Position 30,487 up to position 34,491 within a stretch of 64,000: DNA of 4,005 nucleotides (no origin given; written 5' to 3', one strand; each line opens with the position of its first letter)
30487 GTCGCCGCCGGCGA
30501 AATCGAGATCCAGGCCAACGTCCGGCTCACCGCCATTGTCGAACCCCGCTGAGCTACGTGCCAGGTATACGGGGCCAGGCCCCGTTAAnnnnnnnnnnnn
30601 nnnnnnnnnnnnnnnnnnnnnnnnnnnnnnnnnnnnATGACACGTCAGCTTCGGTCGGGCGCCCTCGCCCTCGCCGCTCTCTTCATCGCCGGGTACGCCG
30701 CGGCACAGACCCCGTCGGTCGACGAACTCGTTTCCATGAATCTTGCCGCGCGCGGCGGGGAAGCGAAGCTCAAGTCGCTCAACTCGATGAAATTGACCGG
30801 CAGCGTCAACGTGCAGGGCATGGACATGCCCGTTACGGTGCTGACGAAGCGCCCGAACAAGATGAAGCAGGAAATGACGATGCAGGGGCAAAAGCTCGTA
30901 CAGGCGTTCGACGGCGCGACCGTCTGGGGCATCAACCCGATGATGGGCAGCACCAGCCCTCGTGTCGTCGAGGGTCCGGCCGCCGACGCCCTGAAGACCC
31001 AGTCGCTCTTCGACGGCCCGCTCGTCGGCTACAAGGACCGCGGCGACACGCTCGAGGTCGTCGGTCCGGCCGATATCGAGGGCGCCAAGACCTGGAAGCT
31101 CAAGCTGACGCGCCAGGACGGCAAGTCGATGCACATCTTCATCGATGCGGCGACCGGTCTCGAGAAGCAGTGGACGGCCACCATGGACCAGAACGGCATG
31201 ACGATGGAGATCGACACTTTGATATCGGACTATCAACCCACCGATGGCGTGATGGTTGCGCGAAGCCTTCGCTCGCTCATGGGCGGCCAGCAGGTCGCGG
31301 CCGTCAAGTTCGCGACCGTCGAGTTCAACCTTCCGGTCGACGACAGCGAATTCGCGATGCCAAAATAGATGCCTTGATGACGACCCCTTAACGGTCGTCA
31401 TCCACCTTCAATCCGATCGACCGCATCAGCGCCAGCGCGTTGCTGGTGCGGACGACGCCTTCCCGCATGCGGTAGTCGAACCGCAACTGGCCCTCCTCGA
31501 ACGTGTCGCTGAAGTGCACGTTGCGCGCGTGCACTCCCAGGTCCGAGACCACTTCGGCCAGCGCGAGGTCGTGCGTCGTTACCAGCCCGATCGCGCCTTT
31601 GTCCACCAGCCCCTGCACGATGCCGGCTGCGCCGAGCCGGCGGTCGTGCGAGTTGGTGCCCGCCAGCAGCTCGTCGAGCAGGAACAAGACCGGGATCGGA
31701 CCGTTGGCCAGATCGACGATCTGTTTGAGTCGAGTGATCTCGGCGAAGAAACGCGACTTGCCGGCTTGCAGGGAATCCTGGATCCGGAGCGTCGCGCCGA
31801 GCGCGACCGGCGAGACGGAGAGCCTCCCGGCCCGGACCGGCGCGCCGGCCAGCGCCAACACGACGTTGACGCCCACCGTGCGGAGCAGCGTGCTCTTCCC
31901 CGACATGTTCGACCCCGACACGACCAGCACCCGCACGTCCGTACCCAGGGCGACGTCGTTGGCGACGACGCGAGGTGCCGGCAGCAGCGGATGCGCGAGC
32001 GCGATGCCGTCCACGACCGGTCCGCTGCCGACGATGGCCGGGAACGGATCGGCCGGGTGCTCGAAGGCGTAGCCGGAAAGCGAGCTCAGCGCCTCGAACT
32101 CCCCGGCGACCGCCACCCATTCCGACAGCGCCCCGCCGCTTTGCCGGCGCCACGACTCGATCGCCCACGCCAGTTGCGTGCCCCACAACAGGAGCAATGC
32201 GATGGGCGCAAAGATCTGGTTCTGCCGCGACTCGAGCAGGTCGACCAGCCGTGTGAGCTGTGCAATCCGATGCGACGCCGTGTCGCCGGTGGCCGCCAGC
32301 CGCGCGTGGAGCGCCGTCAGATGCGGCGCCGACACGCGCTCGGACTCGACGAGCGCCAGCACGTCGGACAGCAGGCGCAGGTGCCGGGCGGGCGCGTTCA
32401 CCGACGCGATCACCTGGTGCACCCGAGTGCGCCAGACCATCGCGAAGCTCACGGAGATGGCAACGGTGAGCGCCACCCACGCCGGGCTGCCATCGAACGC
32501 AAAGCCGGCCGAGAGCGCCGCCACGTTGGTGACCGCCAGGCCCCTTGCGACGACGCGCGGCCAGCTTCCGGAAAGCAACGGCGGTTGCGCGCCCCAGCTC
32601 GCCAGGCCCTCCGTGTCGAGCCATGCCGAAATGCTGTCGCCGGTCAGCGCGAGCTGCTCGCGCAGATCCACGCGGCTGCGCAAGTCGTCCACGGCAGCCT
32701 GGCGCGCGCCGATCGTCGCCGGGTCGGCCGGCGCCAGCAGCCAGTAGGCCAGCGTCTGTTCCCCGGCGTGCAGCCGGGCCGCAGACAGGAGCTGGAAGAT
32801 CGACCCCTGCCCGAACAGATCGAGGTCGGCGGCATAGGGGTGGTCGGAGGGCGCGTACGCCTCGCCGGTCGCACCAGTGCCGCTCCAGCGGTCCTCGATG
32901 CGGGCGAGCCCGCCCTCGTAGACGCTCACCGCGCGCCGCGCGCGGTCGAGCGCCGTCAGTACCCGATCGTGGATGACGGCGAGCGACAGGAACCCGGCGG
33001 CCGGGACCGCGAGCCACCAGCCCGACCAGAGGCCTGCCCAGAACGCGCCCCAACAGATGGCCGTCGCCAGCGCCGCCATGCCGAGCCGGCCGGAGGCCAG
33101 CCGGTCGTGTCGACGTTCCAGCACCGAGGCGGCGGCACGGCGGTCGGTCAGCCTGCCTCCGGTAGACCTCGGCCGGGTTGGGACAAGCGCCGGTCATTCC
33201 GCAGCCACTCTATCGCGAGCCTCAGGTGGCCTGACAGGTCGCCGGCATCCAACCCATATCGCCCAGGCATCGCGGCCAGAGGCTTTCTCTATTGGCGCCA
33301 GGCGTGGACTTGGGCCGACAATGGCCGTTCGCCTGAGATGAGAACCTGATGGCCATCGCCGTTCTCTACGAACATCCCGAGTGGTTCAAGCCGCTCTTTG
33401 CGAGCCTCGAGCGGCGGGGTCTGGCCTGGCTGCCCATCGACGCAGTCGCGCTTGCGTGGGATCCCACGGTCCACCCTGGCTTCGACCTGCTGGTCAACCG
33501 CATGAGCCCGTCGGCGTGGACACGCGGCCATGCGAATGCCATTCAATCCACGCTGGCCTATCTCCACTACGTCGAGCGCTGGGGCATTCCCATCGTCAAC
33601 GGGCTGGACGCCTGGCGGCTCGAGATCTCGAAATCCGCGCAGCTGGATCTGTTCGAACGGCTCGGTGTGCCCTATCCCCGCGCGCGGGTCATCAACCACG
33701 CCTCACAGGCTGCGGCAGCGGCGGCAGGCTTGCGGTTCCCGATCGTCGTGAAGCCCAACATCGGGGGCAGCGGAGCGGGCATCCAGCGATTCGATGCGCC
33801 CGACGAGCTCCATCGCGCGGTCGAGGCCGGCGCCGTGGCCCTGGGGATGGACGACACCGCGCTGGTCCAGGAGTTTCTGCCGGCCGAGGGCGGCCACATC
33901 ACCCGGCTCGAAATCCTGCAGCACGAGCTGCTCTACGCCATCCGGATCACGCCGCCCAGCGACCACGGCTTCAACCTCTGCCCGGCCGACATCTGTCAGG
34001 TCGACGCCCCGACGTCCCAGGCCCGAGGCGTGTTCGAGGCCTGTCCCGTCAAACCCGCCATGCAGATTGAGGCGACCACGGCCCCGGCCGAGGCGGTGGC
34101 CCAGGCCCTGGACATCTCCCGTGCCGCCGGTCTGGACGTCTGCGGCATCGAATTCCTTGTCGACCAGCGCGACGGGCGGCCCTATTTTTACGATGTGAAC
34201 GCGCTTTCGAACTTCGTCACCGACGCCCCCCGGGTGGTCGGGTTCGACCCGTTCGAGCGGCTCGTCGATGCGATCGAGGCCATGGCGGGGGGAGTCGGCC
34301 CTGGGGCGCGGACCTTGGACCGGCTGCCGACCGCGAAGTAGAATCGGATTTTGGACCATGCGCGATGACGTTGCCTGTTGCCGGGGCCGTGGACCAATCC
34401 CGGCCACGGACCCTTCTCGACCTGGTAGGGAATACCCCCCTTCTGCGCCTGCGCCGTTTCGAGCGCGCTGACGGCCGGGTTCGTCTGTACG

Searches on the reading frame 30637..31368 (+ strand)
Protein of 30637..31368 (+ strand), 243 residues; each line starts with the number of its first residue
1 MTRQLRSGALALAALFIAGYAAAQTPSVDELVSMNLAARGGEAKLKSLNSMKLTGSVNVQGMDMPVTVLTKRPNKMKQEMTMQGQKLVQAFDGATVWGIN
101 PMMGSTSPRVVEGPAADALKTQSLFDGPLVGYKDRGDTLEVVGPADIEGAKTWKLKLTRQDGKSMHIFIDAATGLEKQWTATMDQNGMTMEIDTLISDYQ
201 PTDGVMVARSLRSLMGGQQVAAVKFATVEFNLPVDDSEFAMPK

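Call 6: search_protein_families(library=pfam, proteins=[window:30637-31368:+], max_evalue=0.01)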
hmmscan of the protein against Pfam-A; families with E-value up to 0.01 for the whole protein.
window:30637-31368:+ (243 aa): 1 family
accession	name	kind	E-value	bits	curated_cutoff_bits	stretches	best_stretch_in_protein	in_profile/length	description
PF04788.19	DUF620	-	0.0026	17.6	22.5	0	67-114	36-83/243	Protein of unknown function (DUF620)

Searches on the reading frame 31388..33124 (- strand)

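Call 63: search_protein_families(library=pfam, proteins=[window:31388-33124:-], max_evalue=0.00001)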
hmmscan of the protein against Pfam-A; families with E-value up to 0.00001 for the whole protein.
window:31388-33124:- (578 aa): 1 family
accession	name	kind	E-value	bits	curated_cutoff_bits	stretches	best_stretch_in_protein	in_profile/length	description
PF00488.27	MutS_V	-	1.2e-19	71.4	30.2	1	401-570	2-170/188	MutS domain V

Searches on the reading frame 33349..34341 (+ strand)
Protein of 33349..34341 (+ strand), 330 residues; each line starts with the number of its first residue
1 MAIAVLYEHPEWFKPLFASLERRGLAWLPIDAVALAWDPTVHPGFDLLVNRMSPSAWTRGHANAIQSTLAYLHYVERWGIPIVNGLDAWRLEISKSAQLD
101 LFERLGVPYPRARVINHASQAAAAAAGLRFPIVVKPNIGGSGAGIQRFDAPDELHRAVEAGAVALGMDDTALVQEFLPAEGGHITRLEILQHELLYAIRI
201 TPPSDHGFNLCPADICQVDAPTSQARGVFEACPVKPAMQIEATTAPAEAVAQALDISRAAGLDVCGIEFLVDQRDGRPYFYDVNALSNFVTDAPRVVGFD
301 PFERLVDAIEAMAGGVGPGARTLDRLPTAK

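Call 63: search_protein_families(library=pfam, proteins=[window:33349-34341:+], max_evalue=0.00001)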
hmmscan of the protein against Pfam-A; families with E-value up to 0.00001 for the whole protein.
window:33349-34341:+ (330 aa): 3 families
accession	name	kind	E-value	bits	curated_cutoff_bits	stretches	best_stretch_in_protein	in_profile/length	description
PF08443.16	RimK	-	1.5e-07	31.7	21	0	98-199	7-104/188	RimK-like ATP-grasp domain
PF07478.18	Dala_Dala_lig_C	-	3.7e-06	27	24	1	119-200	26-104/204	D-ala D-ala ligase C-terminus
PF02786.22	CPSase_L_D2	-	5.1e-06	26.6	19.8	0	102-162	9-71/211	Carbamoyl-phosphate synthase L chain, ATP binding domain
